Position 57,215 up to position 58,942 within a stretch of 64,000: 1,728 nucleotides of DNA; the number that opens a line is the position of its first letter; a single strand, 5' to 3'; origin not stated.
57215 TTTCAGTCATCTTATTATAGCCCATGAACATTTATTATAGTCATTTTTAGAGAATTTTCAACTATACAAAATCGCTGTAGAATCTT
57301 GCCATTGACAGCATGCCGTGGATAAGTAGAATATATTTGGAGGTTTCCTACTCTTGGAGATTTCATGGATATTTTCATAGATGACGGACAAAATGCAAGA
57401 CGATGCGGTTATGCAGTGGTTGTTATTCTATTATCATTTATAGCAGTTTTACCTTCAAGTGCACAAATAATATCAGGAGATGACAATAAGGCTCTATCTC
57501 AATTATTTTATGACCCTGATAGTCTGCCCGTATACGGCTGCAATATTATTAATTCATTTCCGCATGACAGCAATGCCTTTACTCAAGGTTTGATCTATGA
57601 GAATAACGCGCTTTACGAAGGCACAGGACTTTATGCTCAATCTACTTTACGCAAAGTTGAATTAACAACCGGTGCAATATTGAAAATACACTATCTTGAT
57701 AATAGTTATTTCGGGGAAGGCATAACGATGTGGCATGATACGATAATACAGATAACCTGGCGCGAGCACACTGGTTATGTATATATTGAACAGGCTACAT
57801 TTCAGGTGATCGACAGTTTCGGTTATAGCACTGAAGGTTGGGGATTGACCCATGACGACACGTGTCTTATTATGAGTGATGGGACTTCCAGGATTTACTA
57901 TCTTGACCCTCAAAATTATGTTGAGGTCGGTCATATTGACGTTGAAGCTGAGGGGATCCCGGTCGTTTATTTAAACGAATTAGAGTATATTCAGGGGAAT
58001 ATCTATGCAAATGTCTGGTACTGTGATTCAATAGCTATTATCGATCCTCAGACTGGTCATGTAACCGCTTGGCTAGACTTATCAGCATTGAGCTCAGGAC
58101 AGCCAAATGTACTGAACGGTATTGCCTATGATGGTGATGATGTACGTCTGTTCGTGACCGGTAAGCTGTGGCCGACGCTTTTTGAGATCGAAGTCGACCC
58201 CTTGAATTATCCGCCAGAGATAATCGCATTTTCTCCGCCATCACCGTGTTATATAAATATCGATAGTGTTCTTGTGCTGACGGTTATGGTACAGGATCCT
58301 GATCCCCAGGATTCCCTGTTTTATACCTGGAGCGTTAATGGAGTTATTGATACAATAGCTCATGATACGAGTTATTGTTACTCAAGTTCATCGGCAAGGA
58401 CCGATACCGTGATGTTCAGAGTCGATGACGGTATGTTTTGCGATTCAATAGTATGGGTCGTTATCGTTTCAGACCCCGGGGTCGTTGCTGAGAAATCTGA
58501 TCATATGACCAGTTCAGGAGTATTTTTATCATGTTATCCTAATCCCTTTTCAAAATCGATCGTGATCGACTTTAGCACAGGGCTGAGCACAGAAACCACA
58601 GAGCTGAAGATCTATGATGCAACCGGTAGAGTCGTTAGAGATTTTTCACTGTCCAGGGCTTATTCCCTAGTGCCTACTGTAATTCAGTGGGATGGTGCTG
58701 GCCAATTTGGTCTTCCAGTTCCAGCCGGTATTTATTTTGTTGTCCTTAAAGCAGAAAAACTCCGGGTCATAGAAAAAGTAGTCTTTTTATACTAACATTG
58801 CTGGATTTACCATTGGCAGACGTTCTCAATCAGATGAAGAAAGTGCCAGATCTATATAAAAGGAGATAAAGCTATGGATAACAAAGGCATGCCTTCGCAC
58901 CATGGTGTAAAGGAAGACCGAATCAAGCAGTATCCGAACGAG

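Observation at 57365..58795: Plant-type glutaminyl cyclase exported as a T9SS cargo, with cargo signal peptides ending 'SSA|Q'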

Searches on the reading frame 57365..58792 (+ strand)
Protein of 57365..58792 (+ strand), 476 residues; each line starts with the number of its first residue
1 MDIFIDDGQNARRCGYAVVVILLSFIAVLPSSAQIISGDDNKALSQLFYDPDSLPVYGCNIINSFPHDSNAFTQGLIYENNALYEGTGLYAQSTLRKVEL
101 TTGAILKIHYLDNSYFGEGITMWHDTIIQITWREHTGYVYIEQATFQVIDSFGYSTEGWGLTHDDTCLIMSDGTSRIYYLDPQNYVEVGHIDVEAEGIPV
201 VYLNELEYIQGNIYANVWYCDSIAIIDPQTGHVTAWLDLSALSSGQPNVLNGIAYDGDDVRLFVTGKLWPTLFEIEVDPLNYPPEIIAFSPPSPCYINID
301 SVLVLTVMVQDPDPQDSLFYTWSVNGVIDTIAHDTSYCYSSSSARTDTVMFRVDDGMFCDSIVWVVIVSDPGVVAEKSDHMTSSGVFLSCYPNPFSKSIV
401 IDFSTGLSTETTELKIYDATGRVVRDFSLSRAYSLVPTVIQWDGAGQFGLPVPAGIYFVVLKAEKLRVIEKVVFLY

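Call 3: search_protein_families(library=pfam, proteins=[window:57365-58792:+], max_evalue=0.1)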
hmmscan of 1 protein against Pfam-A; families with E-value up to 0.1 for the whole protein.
window:57365-58792:+ (476 aa): 4 families
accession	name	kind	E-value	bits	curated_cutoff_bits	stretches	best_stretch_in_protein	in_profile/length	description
PF05096.18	Glu_cyclase_2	-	1e-87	294.1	22.3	1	51-277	19-249/249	Glutamine cyclotransferase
PF18962.6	Por_Secre_tail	-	3.9e-08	33.9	27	1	391-473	2-74/75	Secretion system C-terminal sorting domain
PF13860.13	FlgD_ig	-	5.5e-05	23.5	27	1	409-464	22-76/79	FlgD Ig-like domain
PF13585.12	CHU_C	-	0.013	16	27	1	409-467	26-76/86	CHU_C Type IX secretion signal domain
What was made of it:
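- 57527..58195 (+): Five-bladed beta-propeller QC domain, aa 55-277. Catalytic residues are E118 (57716-57718), N204 (57974-57976) and K267 (58163-58165). PF05096 at 1e-87 (call 3).
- On Type I (plant-type) glutaminyl cyclase, PF05096: 294.1 bits against 22.3, covering profile positions 19-249 of 249 (call 3).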

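Call 4: search_protein_families(library=ncbifam, proteins=[window:57365-58792:+], max_evalue=0.1)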
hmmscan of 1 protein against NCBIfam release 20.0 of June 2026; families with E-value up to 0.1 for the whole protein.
window:57365-58792:+ (476 aa): 6 families
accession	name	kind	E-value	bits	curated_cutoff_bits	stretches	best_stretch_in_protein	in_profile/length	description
TIGR04183.1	Por_Secre_tail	domain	2e-08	34.1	23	1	391-473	2-70/72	T9SS type A sorting domain-containing protein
NF033707.1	T9SS_sortase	equivalog_domain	0.00011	20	420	1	388-464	999-1078/1095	type IX secretion system sortase PorU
NF052228.1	T9SS_PorZ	equivalog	0.00029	19.4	260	1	367-463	650-742/757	type IX secretion system anionic LPS delivery protein PorZ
NF009276.0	PRK12633.1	equivalog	0.00047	19.9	383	1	390-463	107-181/234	flagellar basal body rod modification protein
NF038113.1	T9SSA_dep_M36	equivalog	0.00058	18.1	885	1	387-427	793-829/869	T9SS-dependent M36 family metallopeptidase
NF005176.1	PRK06655.1-1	equivalog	0.0043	17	230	1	408-464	95-150/197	flagellar hook assembly protein FlgD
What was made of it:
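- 58523..58792 (+): T9SS type-A C-terminal sorting domain, aa 387-476. PF18962 33.9 bits and TIGR04183 34.1 bits, both above cutoff (calls 3, 4).
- On T9SS type-A cargo: TIGR04183 at 34.1 bits against 23; PF18962 at 33.9 against 27; aa 391-473 of 476 (calls 3, 4).
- Checked: It matches PF18962 Por_Secre_tail at 33.9 bits (cutoff 27) and TIGR04183 at 34.1 bits (cutoff 23) over aa 391-473 (calls 3, 4).
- PF05096 match at 1e-87, plus the CTD above curated cutoffs (calls 3, 4).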

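Call 7: find_homologous_proteins(query=window:57365-58792:+, max_evalue=0.00001)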
Query window:57365-58792:+ (476 aa): 8000 proteins with E <= 0.00001 among 8000 candidates; the best 120 are listed.
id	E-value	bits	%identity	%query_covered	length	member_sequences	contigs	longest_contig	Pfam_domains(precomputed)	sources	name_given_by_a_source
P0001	0.0e+0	1093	100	100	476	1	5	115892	PF05096.19,PF18962.8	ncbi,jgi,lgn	-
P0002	1.4e-248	843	78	99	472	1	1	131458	PF05096.19,PF18962.8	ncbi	ncbi:MAG: glutaminyl-peptide cyclotransferase [bacterium]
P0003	3.6e-232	789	73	99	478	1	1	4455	PF05096.19,PF13860.13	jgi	jgi:glutamine cyclotransferase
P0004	4.7e-224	763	72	96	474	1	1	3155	PF05096.19,PF18962.8,PF13860.13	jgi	jgi:glutamine cyclotransferase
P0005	7.2e-221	752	73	95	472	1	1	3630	PF05096.19,PF13860.13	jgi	-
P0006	1.0e-215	735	69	96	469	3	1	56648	PF05096.19,PF18962.8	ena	-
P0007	1.1e-211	722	68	99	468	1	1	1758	PF05096.19,PF13585.13,PF18962.8,PF13860.13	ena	-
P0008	1.3e-211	722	68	94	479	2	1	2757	PF05096.19,PF18962.8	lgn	-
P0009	3.7e-200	684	65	98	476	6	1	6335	PF05096.19,PF18962.8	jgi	jgi:glutamine cyclotransferase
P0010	2.5e-190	651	63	96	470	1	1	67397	PF05096.19,PF13860.13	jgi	jgi:glutamine cyclotransferase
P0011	6.2e-188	643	63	96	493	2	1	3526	PF05096.19,PF18962.8,PF13860.13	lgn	-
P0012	2.5e-187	641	64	95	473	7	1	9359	PF05096.19,PF18962.8,PF13860.13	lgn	-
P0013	1.9e-186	639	63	96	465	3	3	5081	PF05096.19,PF18962.8,PF13860.13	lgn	-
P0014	2.3e-185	635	62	98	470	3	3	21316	PF05096.19,PF18962.8,PF13860.13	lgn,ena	-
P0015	5.1e-185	634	62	98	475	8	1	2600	PF05096.19,PF18962.8,PF13860.13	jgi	jgi:glutamine cyclotransferase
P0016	2.7e-182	625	63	95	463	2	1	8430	PF05096.19,PF18962.8,PF13860.13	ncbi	-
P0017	1.1e-156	540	61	86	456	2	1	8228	PF05096.19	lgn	-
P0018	1.7e-155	536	59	89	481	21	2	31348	PF05096.19,PF18962.8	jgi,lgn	-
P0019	6.5e-147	508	53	96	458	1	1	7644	PF05096.19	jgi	jgi:glutamine cyclotransferase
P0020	6.0e-142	492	54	91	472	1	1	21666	PF05096.19,PF13860.13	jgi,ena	-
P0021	1.4e-140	487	53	89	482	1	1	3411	PF05096.19,PF13860.13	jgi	-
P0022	2.8e-139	483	53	90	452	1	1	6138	PF05096.19,PF18962.8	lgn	-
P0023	2.9e-139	483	52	95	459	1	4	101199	PF05096.19,PF18962.8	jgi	jgi:glutamine cyclotransferase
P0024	1.9e-137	477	52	93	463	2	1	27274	PF05096.19,PF13860.13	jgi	-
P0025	6.6e-137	475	53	89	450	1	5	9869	PF05096.19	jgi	jgi:glutamine cyclotransferase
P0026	9.2e-135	468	57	78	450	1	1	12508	PF05096.19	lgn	-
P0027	6.7e-134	465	58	78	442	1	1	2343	PF05096.19,PF18962.8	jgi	jgi:glutamine cyclotransferase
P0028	3.1e-133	463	52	89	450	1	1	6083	PF05096.19,PF18962.8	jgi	jgi:glutamine cyclotransferase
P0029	4.2e-133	463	56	78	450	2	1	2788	PF05096.19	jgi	jgi:glutaminyl-peptide cyclotransferase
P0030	1.4e-132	461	49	97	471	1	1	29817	PF05096.19,PF13860.13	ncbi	-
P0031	5.8e-131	456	56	78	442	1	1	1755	PF05096.19,PF18962.8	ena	-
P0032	1.0e-130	455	50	89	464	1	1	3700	PF05096.19,PF13860.13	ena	-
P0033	1.0e-130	455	50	89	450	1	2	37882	PF05096.19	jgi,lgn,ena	-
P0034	5.2e-130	452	51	89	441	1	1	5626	PF05096.19,PF18962.8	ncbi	-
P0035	8.2e-130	452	51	89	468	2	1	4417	PF05096.19,PF13860.13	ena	-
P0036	1.4e-129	451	55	78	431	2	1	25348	PF05096.19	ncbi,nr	ncbi:glutaminyl-peptide cyclotransferase [candidate division WOR-3 bacterium]|nr:glutaminyl-peptide 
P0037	2.4e-128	447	53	81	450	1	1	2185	PF05096.19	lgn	-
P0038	7.2e-128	445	50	89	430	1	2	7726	PF05096.19,PF18962.8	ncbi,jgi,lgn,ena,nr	ncbi:MAG TPA: T9SS type A sorting domain-containing protein [bacterium (Candidatus Stahlbacteria)]|n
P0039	2.6e-125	437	59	67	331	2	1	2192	PF05096.19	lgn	-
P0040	7.1e-123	429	48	93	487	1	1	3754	PF05096.19,PF13860.13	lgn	-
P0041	1.2e-120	421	46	96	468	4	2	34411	PF05096.19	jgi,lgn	jgi:glutamine cyclotransferase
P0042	3.6e-119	417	45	97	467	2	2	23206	PF05096.19,PF18962.8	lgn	-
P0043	8.8e-119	415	47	89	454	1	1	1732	PF05096.19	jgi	jgi:glutamine cyclotransferase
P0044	2.1e-118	414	46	97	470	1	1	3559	PF05096.19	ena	-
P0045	4.1e-118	413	48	89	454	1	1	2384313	PF05096.19,PF18962.8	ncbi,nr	ncbi:MAG: glutaminyl-peptide cyclotransferase [candidate division WOR-3 bacterium]|nr:MAG: glutaminy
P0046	4.5e-117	410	47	89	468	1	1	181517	PF05096.19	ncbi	-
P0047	2.2e-116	408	44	96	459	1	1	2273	PF05096.19,PF13860.13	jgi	jgi:glutamine cyclotransferase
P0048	2.9e-115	404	45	98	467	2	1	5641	PF05096.19,PF18962.8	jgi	jgi:glutamine cyclotransferase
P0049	1.6e-87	312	59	47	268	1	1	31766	PF05096.19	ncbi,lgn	-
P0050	7.2e-86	307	58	50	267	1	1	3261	PF05096.19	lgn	-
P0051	8.2e-86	307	59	49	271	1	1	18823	PF05096.19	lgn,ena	-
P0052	1.9e-85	305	59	48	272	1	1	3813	PF05096.19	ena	-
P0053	2.2e-85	305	61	46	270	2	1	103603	PF05096.19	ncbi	-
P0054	5.1e-85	304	58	49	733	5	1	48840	PF05096.19,PF04389.23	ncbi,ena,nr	ncbi:MAG: glutaminyl-peptide cyclotransferase [Anaerolineales bacterium]|nr:glutaminyl-peptide cyclo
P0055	5.2e-85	304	58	49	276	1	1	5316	PF05096.19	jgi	-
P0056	6.6e-85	304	58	48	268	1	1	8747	PF05096.19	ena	-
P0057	6.8e-85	304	53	56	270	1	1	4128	PF05096.19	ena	-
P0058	8.2e-85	303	58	49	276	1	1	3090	PF05096.19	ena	-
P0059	1.9e-84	302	54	53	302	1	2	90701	PF05096.19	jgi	-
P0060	2.3e-84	302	58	48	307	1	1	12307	PF05096.19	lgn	-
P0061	2.9e-84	302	57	48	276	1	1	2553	PF05096.19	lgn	-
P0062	3.3e-84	301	57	48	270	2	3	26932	PF05096.19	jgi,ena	-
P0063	3.5e-84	301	58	47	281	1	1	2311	PF05096.19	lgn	-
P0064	4.0e-84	301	59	48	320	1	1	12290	PF05096.19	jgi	jgi:glutamine cyclotransferase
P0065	4.3e-84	301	53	55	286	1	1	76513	PF05096.19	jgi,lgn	jgi:glutamine cyclotransferase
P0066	5.4e-84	301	60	48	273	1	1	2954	PF05096.19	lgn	-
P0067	5.7e-84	301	52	56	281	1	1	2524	PF05096.19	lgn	-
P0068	6.0e-84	301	56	48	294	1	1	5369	PF05096.19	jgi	-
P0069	6.7e-84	300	60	46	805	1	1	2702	PF05096.19,PF04389.23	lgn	-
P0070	7.4e-84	300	59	48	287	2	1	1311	PF05096.19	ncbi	-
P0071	1.2e-83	300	51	56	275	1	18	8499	PF05096.19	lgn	-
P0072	1.2e-83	300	52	54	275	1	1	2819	PF05096.19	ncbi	-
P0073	1.2e-83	299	57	48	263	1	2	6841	PF05096.19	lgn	-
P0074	1.5e-83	299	54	53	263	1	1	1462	PF05096.19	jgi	-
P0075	2.0e-83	299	58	47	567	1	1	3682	PF05096.19,PF04389.23,PF05450.21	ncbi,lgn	-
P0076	2.2e-83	299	57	49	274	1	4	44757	PF05096.19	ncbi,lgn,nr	ncbi:MAG: glutaminyl-peptide cyclotransferase [Candidatus Bipolaricaulota bacterium]|nr:glutaminyl-p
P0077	2.3e-83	299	54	48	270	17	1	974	PF05096.19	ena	-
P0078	3.6e-83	298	57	47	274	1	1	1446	PF05096.19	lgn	-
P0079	3.7e-83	298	59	47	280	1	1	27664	PF05096.19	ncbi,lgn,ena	-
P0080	4.1e-83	298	55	53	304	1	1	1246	PF05096.19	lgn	-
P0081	4.2e-83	298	56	48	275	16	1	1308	PF05096.19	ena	-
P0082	4.3e-83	298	57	48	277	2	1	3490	PF05096.19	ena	-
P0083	5.0e-83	297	57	49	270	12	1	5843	PF05096.19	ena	-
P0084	5.1e-83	297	59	47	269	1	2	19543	PF05096.19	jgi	-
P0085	5.3e-83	297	52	56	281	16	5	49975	PF05096.19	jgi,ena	jgi:glutamine cyclotransferase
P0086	5.4e-83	297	57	47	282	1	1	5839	PF05096.19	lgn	-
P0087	6.3e-83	297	56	49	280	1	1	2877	PF05096.19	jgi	jgi:glutamine cyclotransferase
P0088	6.4e-83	297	52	54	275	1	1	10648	PF05096.19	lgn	-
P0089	7.1e-83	297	57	48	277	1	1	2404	PF05096.19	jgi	-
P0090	7.2e-83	297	58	48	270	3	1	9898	PF05096.19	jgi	jgi:glutamine cyclotransferase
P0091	7.6e-83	297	58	49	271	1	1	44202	PF05096.19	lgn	-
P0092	8.6e-83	297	55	50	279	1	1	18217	PF05096.19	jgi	-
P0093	9.5e-83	297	51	55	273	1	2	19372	PF05096.19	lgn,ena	-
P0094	9.7e-83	297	58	48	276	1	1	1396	PF05096.19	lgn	-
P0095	1.0e-82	296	56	48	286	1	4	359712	PF05096.19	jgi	jgi:glutaminyl-peptide cyclotransferase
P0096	1.1e-82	296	58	48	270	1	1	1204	PF05096.19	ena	-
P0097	1.1e-82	296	57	48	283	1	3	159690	PF05096.19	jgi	jgi:glutamine cyclotransferase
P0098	1.6e-82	296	57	48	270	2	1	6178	PF05096.19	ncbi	-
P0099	1.6e-82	296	57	48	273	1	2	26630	PF05096.19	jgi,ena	-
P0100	1.7e-82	296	57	48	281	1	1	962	PF05096.19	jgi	jgi:glutamine cyclotransferase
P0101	1.9e-82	296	57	48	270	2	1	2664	PF05096.19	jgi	jgi:glutamine cyclotransferase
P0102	2.1e-82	295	57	48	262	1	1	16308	PF05096.19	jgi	jgi:glutamine cyclotransferase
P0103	2.2e-82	295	58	48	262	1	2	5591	PF05096.19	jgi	jgi:glutamine cyclotransferase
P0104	2.2e-82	295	58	48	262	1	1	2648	PF05096.19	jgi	jgi:glutamine cyclotransferase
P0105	2.3e-82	295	52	55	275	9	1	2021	PF05096.19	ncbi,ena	-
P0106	2.4e-82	295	56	48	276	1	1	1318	PF05096.19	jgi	-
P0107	2.5e-82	295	54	50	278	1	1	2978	PF05096.19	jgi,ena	-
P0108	2.6e-82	295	58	48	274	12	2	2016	PF05096.19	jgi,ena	-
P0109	2.7e-82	295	57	47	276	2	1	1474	PF05096.19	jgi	jgi:glutamine cyclotransferase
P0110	3.8e-82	295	57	47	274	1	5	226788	PF05096.19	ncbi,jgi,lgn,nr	ncbi:glutaminyl-peptide cyclotransferase [Candidatus Acetothermia bacterium]|jgi:glutamine cyclotran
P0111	3.9e-82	295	55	49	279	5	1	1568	PF05096.19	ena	-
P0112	3.9e-82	295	56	48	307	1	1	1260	PF05096.19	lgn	-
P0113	3.9e-82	295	57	48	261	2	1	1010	PF05096.19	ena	-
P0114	4.0e-82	294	56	48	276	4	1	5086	PF05096.19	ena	-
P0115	4.5e-82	294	57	48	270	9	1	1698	PF05096.19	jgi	jgi:glutamine cyclotransferase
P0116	4.5e-82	294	56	49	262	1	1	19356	PF05096.19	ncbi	-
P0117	4.6e-82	294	57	48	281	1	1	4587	PF05096.19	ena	-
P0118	4.6e-82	294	58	47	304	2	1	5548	PF05096.19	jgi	jgi:glutamine cyclotransferase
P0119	5.1e-82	294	51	55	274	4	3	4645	PF05096.19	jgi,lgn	-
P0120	5.9e-82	294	57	47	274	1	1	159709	PF05096.19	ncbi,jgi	jgi:glutamine cyclotransferase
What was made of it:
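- The domain is 57-61% identical to QC-only enzymes of other phyla (call 7).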

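Call 8: search_solved_structures(query=window:57365-58792:+, show_alignments=3)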
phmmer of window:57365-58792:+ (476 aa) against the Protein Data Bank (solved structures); distinct sequences matched with E-value up to 0.001: 4.
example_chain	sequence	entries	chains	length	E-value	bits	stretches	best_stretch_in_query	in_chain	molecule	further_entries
3mbr_X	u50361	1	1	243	8.8e-65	222.4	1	52-282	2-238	Glutamine cyclotransferase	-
3nol_A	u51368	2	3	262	7.3e-64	219.3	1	52-277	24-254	Glutamine cyclotransferase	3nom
2faw_A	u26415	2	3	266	3.7e-58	200.5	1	55-278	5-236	glutamine cyclotransferase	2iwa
3nok_A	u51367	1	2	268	2.7e-40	141.6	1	59-279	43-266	Glutaminyl Cyclase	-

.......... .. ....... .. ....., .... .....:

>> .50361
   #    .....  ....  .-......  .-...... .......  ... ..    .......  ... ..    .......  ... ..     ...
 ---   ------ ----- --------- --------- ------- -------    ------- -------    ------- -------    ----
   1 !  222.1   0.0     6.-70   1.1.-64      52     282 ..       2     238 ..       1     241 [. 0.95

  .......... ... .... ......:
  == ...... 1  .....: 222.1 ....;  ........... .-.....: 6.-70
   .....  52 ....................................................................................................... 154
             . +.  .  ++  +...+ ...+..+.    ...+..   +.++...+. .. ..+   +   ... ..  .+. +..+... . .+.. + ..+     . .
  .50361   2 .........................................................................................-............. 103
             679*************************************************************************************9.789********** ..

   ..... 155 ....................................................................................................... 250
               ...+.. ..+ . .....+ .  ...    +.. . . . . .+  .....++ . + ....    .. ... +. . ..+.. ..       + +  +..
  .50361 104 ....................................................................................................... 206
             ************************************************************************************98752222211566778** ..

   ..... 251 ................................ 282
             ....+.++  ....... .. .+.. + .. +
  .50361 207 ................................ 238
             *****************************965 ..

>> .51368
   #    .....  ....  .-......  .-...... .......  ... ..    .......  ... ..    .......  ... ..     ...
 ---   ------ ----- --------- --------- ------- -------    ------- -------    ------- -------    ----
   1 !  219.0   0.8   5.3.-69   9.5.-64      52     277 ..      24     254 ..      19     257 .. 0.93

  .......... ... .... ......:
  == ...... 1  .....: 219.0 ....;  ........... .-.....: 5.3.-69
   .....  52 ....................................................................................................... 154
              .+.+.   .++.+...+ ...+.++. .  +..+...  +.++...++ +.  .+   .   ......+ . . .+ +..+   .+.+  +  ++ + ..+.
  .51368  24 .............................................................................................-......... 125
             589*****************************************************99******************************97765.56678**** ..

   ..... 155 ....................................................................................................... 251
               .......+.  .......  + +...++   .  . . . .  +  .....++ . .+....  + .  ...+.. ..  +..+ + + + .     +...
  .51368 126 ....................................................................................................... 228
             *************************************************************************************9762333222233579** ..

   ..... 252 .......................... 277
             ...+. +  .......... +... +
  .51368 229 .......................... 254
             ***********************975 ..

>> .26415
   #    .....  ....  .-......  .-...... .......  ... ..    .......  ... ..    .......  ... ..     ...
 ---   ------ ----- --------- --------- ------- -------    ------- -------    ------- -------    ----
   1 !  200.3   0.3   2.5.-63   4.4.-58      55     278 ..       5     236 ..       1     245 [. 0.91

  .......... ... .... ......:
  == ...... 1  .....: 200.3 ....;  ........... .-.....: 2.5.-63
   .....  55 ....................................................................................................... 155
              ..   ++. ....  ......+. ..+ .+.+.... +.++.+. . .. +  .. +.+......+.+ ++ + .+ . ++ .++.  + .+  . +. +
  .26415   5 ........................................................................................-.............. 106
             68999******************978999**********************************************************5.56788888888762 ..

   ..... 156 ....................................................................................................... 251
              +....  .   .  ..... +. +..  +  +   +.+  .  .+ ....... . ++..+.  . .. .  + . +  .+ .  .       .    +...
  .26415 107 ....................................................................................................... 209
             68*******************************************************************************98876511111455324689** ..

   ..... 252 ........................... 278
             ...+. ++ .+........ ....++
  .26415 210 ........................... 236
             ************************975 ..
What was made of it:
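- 57527..58195 (+): PDB hits: 3mbr 8.8e-65, 3nol, 2faw (call 8).
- On Type I (plant-type) glutaminyl cyclase, PF05096: They map to E118, N204, K267, Q74, W159 and W218 by the alignment to 2faw (call 8).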

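Call 16: find_related_loci(query=window:57365-58792:+, collection=genome_contigs, flank=10000)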
Query window:57365-58792:+ (476 aa) in genome_contigs; peptide patterns used: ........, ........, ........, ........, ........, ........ (x = any residue, [..] = any of these).
41 stretches matched a pattern; 4 encode a relative of the query (tblastn E <= 1e-3); 4 distinct loci.
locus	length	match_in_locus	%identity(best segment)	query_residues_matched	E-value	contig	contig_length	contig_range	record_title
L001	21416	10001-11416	78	5-476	0e+0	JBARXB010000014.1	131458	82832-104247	MAG: bacterium isolate MFD12922_ilm_asm_bin34 k127_182740, whole genome shotgun sequence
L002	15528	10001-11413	65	12-476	0e+0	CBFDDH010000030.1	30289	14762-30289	MAG TPA_asm: uncultured bacterium isolate SRR26215679_binner123_Refined_94 genome assembly, contig: ERZ25073473.476, who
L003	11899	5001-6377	63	9-462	5e-180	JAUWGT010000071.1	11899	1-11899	MAG: Candidatus Stahlbacteria bacterium isolate CSMAG_2249 CSMAG_2249_k141_480422_length_11899_cov_12.0000, whole genome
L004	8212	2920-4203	59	52-475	1e-163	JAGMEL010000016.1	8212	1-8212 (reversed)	MAG: candidate division WOR-3 bacterium isolate RS_18_8 ZL530.bin.8.fa_16, whole genome shotgun sequence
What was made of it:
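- Tried and rejected: Genome-collection scan with the single protein (call 16).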
